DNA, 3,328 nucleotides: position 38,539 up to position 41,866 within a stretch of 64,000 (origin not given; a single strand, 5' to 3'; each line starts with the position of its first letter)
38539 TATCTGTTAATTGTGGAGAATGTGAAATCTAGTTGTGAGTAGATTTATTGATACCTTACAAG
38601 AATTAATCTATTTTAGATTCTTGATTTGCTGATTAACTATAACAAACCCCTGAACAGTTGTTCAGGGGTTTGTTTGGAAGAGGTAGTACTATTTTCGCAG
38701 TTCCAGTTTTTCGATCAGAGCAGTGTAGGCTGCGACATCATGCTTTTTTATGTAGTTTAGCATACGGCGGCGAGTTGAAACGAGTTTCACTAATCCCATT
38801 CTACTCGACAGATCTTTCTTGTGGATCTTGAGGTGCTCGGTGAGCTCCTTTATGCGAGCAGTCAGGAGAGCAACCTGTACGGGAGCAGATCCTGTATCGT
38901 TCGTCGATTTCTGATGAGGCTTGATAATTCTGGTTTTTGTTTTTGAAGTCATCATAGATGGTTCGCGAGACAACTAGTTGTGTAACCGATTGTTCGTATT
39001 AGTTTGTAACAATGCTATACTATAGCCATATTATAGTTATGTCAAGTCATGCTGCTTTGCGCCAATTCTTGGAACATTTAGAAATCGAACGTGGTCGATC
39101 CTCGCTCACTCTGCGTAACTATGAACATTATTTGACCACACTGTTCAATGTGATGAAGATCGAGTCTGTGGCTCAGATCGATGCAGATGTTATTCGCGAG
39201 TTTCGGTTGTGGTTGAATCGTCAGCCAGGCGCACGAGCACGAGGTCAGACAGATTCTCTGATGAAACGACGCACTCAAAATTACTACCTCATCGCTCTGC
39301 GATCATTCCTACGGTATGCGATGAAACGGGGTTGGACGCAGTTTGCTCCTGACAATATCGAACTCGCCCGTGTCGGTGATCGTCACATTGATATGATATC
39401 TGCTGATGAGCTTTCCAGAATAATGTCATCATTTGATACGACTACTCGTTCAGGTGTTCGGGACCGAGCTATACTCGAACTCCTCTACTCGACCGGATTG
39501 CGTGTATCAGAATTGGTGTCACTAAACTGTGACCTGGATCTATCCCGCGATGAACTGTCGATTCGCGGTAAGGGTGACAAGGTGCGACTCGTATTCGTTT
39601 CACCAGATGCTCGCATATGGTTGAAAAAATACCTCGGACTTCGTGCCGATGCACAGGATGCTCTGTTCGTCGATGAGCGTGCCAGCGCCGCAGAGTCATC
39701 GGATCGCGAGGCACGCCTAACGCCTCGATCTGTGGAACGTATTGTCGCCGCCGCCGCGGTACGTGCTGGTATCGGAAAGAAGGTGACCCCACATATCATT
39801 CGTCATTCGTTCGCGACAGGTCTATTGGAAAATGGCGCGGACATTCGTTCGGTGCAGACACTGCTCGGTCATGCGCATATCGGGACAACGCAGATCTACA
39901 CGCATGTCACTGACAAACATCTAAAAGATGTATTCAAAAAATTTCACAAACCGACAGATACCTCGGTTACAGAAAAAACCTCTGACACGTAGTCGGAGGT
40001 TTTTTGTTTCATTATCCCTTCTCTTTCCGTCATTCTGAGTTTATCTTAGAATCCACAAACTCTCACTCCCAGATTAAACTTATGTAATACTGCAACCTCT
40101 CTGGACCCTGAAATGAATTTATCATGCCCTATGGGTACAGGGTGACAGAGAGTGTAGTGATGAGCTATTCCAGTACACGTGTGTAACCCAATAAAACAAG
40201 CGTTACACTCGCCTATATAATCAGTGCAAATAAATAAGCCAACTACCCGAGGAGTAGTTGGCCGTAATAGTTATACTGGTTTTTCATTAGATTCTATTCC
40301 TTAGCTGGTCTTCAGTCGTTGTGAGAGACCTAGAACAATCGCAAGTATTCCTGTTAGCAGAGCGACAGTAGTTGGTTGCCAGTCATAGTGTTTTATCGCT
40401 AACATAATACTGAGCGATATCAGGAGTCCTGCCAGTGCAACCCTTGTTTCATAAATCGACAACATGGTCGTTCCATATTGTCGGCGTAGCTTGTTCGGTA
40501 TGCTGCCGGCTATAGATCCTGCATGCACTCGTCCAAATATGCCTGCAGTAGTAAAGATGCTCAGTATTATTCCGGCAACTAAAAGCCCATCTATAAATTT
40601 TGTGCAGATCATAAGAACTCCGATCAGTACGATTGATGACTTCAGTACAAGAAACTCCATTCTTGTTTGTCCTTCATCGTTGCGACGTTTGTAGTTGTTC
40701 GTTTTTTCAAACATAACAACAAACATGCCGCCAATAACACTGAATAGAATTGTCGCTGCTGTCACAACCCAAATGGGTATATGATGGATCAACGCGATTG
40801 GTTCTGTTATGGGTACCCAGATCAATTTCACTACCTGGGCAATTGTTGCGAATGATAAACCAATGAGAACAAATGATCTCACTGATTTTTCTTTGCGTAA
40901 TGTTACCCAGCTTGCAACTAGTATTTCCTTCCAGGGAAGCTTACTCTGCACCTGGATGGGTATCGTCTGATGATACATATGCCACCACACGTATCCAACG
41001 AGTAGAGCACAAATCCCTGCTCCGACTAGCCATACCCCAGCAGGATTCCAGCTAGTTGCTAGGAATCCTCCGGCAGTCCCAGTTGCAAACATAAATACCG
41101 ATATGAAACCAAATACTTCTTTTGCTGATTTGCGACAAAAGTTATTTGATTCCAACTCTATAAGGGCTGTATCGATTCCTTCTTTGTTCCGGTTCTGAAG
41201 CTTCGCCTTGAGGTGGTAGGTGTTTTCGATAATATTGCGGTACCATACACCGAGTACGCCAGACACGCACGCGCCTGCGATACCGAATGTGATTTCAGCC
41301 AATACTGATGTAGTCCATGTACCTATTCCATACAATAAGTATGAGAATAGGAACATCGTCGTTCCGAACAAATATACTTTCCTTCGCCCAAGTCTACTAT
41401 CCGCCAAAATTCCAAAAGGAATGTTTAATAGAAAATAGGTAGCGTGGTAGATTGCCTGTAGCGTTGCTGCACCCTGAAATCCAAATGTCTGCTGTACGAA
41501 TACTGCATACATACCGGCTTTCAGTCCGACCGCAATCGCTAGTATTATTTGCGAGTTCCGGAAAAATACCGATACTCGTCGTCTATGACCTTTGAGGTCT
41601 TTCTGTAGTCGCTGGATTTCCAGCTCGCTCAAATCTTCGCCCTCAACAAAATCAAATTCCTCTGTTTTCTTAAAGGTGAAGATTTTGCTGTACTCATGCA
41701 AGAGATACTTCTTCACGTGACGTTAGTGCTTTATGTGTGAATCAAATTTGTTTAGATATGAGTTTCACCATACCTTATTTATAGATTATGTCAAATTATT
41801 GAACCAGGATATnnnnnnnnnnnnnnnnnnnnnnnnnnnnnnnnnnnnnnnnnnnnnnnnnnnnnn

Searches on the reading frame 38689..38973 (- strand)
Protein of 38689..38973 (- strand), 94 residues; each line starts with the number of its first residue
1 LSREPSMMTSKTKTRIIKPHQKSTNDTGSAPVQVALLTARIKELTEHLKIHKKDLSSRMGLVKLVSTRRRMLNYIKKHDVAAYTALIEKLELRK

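Call 8: search_protein_families(library=pfam, proteins=[window:38689-38973:-], max_evalue=0.01)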
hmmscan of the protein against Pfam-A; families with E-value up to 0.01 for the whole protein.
window:38689-38973:- (94 aa): 2 families
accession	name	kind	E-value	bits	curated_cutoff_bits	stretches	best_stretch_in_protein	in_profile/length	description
PF00312.27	Ribosomal_S15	-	6.3e-32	110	31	1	13-93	1-81/81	Ribosomal protein S15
PF04778.17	LMP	-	0.0099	16.2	26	0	15-91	26-103/158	LMP repeated region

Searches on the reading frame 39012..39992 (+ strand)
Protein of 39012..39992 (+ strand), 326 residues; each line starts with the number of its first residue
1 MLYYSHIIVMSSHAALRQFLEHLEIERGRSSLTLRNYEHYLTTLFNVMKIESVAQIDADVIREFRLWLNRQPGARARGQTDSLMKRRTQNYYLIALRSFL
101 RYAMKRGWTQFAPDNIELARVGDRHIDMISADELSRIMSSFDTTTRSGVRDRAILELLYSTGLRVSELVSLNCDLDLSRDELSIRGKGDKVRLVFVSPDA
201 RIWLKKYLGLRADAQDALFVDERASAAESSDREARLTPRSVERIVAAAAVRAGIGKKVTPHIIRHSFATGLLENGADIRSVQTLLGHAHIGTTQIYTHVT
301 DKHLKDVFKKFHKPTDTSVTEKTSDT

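Call 8: search_protein_families(library=pfam, proteins=[window:39012-39992:+], max_evalue=0.01)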
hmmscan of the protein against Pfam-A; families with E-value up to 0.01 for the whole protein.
window:39012-39992:+ (326 aa): 4 families
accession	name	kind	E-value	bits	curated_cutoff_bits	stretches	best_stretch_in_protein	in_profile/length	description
PF00589.27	Phage_integrase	-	5.2e-41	140.7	27.1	1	129-303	3-172/172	Phage integrase family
PF02899.23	Phage_int_SAM_1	-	8.6e-14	52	22.3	1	17-107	2-83/83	Phage integrase, N-terminal SAM-like domain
PF13102.12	Phage_int_SAM_5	-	1.4e-07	32.2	22.3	1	21-112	11-91/98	Phage integrase SAM-like domain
PF13495.12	Phage_int_SAM_4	-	4.7e-05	24.1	27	1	16-109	2-84/85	Phage integrase, N-terminal SAM-like domain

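Call 35: find_encoding_contigs(protein=window:39012-39992:+, flank=10000, max_places=10)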
Protein window:39012-39992:+ (326 aa): no gene with exactly this product is on record in the collection.

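Call 57: search_protein_families(library=ncbifam, proteins=[window:39012-39992:+], max_evalue=0.001)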
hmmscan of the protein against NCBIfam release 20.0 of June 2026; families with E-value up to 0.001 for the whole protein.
window:39012-39992:+ (326 aa): 11 families
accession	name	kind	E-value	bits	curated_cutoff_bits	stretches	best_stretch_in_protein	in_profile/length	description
NF001399.0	PRK00283.1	subfamily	3e-72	243.4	279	1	10-312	3-296/300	tyrosine recombinase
TIGR02225.1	recomb_XerD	equivalog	5.5e-72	242.5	329.6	1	18-312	2-287/290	site-specific tyrosine recombinase XerD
TIGR02224.1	recomb_XerC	equivalog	2.5e-70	237.2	335.15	1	18-313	2-291/295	tyrosine recombinase XerC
NF040815.2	recomb_XerA_Arch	equivalog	4.9e-66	223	220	1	18-307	2-262/263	site-specific tyrosine recombinase/integron integrase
NF002331.0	PRK01287.1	subfamily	1.3e-52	179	371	1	14-323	28-335/365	site-specific tyrosine recombinase XerC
TIGR02249.1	integrase_gron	subfamily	1.2e-34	120.2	265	2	218-308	217-309/315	integron integrase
NF003462.0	PRK05084.1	equivalog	1.1e-31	109.9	267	1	147-312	193-357/360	tyrosine recombinase XerS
NF011946.0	PRK15417.1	equivalog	3.2e-20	72.6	435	1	237-301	253-317/337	integron integrase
NF007371.0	PRK09871.1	subfamily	4.6e-17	62.2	222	1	131-302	9-177/198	tyrosine-type DNA invertase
NF007370.0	PRK09870.1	subfamily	2.1e-10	40.6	221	1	127-304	11-184/200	tyrosine-type DNA invertase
NF040693.1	recomb_GmtY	equivalog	6.6e-06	25.6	340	0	258-305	391-438/441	gamma-mobile-trio recombinase GmtY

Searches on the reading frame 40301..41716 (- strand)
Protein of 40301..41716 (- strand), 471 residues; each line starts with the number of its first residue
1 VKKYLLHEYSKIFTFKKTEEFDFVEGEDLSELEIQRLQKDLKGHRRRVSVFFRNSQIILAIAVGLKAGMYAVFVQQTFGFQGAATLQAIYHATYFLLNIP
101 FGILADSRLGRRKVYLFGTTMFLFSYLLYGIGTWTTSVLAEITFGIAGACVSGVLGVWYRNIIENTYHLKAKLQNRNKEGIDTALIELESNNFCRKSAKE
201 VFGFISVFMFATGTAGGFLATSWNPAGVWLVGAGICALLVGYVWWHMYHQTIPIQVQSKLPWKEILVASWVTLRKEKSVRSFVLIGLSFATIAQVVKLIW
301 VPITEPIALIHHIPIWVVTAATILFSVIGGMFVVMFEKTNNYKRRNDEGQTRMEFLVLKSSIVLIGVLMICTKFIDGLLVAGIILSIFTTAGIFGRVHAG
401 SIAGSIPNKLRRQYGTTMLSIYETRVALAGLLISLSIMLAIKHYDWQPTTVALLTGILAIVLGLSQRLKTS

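Call 8: search_protein_families(library=pfam, proteins=[window:40301-41716:-], max_evalue=0.01)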
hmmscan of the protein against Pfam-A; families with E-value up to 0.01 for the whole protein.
window:40301-41716:- (471 aa): 2 families
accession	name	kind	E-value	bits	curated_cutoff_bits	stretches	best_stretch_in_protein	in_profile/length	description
PF07690.21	MFS_1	-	1e-06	28.4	33.4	1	58-154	7-105/347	Major Facilitator Superfamily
PF23494.1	bPH_10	-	0.01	15.7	27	1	291-335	30-75/151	YqeB-like bacterial PH domain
